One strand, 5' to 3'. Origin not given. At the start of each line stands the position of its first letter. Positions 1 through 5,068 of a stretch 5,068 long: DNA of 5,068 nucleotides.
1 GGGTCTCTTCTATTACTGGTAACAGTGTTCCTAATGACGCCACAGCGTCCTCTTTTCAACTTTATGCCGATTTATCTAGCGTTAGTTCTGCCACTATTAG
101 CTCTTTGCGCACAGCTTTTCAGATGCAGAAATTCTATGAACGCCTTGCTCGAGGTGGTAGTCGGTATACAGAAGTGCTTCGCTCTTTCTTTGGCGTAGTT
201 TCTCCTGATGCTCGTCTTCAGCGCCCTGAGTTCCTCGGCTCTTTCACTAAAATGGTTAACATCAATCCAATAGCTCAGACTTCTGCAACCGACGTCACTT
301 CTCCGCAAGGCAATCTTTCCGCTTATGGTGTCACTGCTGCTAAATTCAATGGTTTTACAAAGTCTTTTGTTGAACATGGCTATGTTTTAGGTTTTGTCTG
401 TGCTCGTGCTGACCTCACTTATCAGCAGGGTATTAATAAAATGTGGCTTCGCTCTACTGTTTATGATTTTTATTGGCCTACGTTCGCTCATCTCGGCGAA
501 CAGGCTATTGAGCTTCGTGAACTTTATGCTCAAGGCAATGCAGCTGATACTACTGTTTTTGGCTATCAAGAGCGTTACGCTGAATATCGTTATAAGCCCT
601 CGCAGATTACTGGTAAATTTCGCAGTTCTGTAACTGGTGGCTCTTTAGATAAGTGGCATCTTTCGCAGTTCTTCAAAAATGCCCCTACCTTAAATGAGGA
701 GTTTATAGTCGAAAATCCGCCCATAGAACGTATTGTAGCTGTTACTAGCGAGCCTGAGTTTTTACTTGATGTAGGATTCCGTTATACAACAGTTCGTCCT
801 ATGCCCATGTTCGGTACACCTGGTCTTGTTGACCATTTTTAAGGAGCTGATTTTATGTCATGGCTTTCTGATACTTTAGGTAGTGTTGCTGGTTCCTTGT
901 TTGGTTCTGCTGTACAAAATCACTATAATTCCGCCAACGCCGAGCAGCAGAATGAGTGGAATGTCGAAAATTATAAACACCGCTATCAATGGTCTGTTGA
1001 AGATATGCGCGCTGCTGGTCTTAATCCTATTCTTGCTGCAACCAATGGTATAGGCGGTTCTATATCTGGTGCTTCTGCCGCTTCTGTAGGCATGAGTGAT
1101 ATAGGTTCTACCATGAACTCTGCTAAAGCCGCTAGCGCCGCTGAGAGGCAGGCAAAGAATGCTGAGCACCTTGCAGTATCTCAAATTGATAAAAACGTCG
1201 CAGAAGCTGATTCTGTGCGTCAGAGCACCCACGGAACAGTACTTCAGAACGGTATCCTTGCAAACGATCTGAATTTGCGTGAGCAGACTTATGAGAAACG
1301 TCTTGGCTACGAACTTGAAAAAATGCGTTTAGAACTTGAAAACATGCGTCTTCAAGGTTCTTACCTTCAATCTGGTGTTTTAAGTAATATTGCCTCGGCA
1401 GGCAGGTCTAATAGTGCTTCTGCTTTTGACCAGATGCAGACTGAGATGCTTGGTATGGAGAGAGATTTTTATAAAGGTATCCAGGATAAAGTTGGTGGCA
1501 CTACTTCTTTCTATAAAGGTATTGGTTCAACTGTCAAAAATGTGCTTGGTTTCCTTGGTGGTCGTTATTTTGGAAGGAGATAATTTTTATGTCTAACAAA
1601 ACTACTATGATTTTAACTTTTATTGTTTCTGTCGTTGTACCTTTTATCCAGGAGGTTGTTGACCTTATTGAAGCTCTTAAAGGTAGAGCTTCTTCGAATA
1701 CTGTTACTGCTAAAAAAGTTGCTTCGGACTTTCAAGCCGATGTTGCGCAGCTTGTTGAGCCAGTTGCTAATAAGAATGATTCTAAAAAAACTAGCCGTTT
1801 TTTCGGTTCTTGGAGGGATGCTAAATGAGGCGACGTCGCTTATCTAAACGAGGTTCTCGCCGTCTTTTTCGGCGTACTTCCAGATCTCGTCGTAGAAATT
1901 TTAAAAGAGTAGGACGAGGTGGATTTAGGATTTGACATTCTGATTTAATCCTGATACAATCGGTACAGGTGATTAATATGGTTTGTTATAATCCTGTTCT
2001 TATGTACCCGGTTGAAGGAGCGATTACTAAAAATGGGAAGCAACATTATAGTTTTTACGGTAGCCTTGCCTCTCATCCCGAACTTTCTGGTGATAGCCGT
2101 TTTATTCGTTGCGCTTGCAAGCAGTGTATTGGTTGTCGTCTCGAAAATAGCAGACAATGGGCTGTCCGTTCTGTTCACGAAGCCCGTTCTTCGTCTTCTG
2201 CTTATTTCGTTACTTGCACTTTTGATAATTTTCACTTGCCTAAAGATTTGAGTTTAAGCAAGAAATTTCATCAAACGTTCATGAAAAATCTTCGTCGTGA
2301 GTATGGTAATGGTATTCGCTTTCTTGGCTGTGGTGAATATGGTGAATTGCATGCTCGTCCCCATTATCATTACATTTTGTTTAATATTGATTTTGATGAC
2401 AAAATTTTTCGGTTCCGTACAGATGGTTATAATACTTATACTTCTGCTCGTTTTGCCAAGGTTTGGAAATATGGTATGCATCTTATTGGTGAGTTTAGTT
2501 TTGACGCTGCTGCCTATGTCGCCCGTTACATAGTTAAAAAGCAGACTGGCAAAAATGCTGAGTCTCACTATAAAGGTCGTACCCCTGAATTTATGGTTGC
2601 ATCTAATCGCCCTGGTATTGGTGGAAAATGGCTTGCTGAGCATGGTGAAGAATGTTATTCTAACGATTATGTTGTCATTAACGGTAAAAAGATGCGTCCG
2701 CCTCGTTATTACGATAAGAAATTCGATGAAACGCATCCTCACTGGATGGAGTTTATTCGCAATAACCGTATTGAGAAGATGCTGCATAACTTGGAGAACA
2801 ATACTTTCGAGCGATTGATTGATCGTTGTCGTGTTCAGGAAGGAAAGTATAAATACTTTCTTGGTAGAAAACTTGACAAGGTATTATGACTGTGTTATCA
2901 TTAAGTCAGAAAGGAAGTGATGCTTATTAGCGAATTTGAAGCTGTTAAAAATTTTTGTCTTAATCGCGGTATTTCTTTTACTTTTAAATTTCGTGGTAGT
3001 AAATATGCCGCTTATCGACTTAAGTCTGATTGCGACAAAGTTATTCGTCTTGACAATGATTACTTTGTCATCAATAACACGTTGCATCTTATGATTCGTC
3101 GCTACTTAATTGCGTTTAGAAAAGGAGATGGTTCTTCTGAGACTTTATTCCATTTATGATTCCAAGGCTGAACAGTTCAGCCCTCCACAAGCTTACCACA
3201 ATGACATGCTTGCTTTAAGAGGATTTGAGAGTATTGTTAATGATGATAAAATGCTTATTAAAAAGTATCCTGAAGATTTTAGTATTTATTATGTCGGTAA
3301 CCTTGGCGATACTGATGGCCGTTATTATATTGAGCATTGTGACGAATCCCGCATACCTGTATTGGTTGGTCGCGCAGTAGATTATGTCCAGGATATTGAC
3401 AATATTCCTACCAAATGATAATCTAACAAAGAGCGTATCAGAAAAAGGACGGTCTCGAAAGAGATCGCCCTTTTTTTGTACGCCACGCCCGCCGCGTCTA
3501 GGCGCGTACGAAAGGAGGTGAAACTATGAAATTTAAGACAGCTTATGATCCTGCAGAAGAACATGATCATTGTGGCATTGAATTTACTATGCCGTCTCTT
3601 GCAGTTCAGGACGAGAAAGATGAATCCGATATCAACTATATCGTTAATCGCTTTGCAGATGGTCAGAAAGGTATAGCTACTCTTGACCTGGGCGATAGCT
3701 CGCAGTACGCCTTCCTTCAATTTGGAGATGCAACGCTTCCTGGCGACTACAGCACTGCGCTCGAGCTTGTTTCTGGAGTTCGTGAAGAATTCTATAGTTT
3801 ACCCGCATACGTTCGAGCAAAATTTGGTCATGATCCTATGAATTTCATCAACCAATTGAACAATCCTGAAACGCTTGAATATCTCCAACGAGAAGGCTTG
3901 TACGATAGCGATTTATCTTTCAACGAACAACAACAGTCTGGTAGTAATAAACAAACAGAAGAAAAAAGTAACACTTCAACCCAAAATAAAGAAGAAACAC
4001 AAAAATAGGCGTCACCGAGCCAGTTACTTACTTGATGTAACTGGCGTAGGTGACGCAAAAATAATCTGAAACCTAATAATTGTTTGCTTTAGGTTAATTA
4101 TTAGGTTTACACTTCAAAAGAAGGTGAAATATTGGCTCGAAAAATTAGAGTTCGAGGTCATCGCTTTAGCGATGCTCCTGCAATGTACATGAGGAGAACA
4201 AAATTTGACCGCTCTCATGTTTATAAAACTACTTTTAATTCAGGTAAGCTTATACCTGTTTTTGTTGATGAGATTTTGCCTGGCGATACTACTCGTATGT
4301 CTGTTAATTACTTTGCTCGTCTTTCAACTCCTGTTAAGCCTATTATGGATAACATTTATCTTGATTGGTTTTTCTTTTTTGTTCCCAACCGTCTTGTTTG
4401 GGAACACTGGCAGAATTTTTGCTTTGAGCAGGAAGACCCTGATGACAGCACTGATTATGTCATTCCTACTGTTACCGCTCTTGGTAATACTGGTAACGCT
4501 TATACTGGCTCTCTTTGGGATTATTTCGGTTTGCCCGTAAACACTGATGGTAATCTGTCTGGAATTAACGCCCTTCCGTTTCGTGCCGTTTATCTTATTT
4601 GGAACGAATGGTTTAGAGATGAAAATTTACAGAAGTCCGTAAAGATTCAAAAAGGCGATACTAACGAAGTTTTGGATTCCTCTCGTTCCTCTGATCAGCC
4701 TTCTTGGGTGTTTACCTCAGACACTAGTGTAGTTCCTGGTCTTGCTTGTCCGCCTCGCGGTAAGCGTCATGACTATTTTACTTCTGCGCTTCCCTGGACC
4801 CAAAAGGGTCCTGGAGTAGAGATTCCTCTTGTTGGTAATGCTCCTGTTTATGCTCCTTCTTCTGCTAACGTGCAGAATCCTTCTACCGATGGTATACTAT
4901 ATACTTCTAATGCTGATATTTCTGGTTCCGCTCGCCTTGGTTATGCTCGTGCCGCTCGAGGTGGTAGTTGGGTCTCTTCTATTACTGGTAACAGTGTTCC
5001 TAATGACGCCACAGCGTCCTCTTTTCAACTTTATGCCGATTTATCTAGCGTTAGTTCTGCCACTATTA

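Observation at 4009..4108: Two large hairpins in the VP3-VP1 intergenic region, one with the phiX174 ori core heptamer ACTTGAT in its loop: candidate origin / complementary-strand priming site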

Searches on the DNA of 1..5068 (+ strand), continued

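Call 88: search_with_rna_model(model_id=R1, sources=[window, L007, L009, L010, L139, L140, L144, L149, L169, L170, L171, L172, L173, L174, L175, L176, L177, L178, L179, L180, L181, L182, L183, L184, L185, L186, L187, L188, L189, L190, L191, L131, L132, L033], max_evalue=1, filters=default)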
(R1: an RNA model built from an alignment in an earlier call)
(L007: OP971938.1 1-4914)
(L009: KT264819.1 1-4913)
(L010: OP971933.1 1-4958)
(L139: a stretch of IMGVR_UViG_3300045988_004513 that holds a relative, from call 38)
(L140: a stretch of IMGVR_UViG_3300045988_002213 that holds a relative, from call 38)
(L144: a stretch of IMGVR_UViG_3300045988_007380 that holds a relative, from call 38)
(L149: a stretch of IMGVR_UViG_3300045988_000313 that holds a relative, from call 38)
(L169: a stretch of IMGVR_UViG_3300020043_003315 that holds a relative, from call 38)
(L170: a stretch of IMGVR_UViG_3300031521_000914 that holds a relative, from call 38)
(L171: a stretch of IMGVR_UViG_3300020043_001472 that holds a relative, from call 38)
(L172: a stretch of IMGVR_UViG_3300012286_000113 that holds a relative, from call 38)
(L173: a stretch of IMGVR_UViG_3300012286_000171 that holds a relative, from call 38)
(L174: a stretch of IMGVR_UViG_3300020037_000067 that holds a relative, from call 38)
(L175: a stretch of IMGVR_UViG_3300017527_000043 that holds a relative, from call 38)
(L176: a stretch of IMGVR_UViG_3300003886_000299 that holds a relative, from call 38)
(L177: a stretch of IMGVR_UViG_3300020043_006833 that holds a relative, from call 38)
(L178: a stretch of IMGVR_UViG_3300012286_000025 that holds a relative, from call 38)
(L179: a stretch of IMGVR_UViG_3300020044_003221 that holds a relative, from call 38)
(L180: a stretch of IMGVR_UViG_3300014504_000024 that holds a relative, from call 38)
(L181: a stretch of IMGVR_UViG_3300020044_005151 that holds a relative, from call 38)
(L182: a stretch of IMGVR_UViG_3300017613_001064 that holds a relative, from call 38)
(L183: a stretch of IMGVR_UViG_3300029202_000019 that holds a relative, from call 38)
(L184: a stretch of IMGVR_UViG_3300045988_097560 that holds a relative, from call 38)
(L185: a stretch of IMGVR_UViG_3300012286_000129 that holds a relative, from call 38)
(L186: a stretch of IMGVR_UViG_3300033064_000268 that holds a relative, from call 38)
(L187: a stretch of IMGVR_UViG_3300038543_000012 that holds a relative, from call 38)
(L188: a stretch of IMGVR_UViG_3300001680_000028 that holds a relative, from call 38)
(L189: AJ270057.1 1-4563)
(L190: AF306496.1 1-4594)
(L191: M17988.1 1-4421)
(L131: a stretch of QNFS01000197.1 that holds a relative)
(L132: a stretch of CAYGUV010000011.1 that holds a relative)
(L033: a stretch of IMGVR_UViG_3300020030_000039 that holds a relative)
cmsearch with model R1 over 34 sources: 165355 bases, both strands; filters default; matches with E-value up to 1: 45.
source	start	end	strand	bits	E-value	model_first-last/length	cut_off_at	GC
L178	5118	5169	+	65.5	5.6e-18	1-53/53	no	0.42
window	4010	4061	+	64.9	8.5e-18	1-53/53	no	0.48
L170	734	786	+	64.6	1e-17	1-53/53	no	0.53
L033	1607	1659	+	64.6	1.1e-17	1-53/53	no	0.51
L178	652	703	+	63.2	3.1e-17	1-53/53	no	0.46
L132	6218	6270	+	62.4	5.5e-17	1-53/53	no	0.34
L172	1362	1414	+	62.3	5.7e-17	1-53/53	no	0.47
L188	1576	1628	+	62.3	5.9e-17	1-53/53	no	0.49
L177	3203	3255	+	61.3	1.2e-16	1-53/53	no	0.51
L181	571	623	+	60.2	2.8e-16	1-53/53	no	0.47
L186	1975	2027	+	59.8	3.6e-16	1-53/53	no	0.49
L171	2204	2256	+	59.4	4.8e-16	1-53/53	no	0.43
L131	229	281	-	58.6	9.1e-16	1-53/53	no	0.43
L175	3162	3214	+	58.3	1.1e-15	1-53/53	no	0.47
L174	4188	4239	+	58.2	1.2e-15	1-53/53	no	0.44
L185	1027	1079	+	56.1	5.4e-15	1-53/53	no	0.49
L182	3559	3610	+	54.5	1.8e-14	1-53/53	no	0.46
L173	109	160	+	52.1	1e-13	1-53/53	no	0.44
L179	2191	2243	+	43.3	6.7e-11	1-53/53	no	0.53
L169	61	115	+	41.4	2.6e-10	1-53/53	no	0.47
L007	4853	4883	+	40.5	5.3e-10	9-39/53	no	0.42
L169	4583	4637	+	39.3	1.3e-09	1-53/53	no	0.47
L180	2353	2406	+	36.1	1.3e-08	1-53/53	no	0.44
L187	2425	2477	+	35.8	1.6e-08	1-53/53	no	0.4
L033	1610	1650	-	25.6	2.8e-05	4-44/53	no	0.49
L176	861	915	+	25.3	3.6e-05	1-53/53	no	0.47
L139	4061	4091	+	23.3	0.00015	1-30/53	3'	0.48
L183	2492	2542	+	22.2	0.00036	1-53/53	no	0.53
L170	741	773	-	18.4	0.0058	8-40/53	no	0.48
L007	4838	4892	-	17.1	0.015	1-53/53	no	0.48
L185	1025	1073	-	17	0.016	1-53/53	no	0.49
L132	6226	6256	-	16.9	0.017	9-39/53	no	0.39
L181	579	609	-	16.5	0.023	9-39/53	no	0.42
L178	646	697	-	16.1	0.031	1-53/53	no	0.46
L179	2198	2230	-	15.9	0.036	8-40/53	no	0.48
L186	1969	2021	-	15.3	0.054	1-53/53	no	0.47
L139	4055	4091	-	14.7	0.083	22-53/53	5'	0.46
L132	5956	6010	+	14.6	0.094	1-53/53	no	0.29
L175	3171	3199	-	14.5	0.098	10-38/53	no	0.41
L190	3292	3343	+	14.4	0.11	1-53/53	no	0.5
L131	244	272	+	14.2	0.13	10-38/53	no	0.41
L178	5112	5163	-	12.5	0.44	1-53/53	no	0.44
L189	2908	2937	+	11.8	0.73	6-42/53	no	0.37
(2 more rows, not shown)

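Call 90: search_rna_families(source=window, start=3900, end=4250, threshold=evalue, max_evalue=1)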
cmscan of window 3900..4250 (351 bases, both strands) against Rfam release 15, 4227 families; matches with E-value up to 1: 1.
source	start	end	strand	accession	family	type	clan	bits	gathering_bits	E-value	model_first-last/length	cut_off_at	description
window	4006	4114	+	RF02667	PsiU2-38.40.42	Gene; snRNA; snoRNA; scaRNA;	-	25.7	88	0.013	1-136/136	no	Drosophila small cajal body-specific RNA PsiU2-38.40.4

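Call 106: search_with_rna_model(model_id=R1, source=L314, max_evalue=1, show_alignments=1)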
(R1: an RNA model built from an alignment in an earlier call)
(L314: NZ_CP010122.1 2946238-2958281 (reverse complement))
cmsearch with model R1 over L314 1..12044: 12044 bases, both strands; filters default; matches with E-value up to 1: 2.
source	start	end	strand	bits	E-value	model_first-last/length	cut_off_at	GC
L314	5992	6044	+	59.8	2.7e-17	1-53/53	no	0.55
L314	5997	6033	-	10.9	0.1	6-42/53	no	0.57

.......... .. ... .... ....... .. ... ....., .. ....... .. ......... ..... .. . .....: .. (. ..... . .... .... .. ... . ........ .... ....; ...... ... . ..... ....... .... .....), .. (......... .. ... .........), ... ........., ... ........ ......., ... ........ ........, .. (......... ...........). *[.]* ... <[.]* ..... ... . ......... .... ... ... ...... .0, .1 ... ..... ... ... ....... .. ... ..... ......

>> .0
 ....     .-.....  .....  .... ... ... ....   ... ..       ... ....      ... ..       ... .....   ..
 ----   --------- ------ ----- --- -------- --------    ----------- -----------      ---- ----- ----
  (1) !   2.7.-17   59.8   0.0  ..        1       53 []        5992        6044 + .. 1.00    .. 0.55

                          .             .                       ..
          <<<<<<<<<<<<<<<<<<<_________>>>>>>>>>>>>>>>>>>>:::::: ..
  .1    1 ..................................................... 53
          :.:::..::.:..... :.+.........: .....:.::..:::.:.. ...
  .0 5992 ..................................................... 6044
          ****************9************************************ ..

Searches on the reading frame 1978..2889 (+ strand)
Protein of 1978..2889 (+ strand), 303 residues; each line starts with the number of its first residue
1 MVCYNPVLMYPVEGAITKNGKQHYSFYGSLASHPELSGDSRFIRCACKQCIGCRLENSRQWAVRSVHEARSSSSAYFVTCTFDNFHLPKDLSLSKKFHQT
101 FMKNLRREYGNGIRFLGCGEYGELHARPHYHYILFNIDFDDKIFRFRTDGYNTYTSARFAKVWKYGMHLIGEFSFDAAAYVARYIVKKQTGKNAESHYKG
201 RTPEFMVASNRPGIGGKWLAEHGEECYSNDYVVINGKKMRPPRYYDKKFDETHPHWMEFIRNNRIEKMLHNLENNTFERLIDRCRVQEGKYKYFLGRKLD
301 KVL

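Call 38: find_related_loci(query=A1, collection=viral_contigs, flank=6000)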
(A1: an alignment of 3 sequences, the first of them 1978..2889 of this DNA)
Query A1 (303 aa) in viral_contigs; peptide patterns used: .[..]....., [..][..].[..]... (x = any residue, [..] = any of these).
600 stretches matched a pattern (row limit reached: there are more); 556 encode a relative of the query (tblastn E <= 1e-3); the best 80 are kept; 80 distinct loci.
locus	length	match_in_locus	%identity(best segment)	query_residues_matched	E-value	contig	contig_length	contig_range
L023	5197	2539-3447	94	1-303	0e+0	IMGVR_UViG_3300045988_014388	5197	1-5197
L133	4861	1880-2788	94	1-303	0e+0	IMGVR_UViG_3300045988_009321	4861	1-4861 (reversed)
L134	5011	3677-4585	93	1-303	0e+0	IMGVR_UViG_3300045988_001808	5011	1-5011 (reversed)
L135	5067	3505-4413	93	1-303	0e+0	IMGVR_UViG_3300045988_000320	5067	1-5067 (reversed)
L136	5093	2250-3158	92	1-303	0e+0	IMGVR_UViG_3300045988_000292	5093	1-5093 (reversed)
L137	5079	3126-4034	93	1-303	0e+0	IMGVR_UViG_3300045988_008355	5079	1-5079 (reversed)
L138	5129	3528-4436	93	1-303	0e+0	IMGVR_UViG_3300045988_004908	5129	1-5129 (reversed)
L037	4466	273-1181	93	1-303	0e+0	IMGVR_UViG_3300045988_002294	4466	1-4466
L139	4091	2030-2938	93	1-303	0e+0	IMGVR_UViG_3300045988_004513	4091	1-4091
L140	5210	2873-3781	93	1-303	0e+0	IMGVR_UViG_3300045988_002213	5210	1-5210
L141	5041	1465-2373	93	1-303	0e+0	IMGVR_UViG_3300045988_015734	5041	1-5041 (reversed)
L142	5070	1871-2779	93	1-303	0e+0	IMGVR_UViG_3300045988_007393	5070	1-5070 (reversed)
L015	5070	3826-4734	92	1-303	0e+0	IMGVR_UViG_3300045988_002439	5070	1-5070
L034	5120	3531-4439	93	1-303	0e+0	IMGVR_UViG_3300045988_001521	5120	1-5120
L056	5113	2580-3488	92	1-303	0e+0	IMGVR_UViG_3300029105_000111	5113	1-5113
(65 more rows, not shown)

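Call 81: search_protein_families(library=pfam, proteins=[window:1978-2889:+], max_evalue=0.01)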
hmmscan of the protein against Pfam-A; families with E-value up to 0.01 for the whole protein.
window:1978-2889:+ (303 aa): 1 family
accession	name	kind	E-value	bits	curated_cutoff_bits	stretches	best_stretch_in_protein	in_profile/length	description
PF23343.2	REP_ORF2-G2P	-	1.6e-15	57.6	27.8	1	76-188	2-98/99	Replication-associated protein ORF2/G2P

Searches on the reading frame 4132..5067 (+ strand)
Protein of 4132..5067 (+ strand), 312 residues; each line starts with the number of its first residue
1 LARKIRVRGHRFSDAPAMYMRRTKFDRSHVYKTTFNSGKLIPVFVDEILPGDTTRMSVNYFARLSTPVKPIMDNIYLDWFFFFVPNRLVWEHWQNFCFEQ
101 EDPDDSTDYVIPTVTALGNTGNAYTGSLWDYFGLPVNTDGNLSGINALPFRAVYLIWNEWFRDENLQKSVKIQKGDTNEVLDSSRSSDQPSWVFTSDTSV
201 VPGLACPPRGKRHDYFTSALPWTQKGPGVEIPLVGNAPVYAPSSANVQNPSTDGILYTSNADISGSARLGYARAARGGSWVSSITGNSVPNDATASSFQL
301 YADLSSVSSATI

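Call 81: search_protein_families(library=pfam, proteins=[window:4132-5067:+], max_evalue=0.01)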
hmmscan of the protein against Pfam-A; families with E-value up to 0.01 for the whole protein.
window:4132-5067:+ (312 aa): 1 family
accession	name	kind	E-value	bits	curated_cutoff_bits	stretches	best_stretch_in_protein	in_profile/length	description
PF02305.22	Phage_F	-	2.4e-68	231.6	25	1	16-312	4-255/501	Capsid protein (F protein)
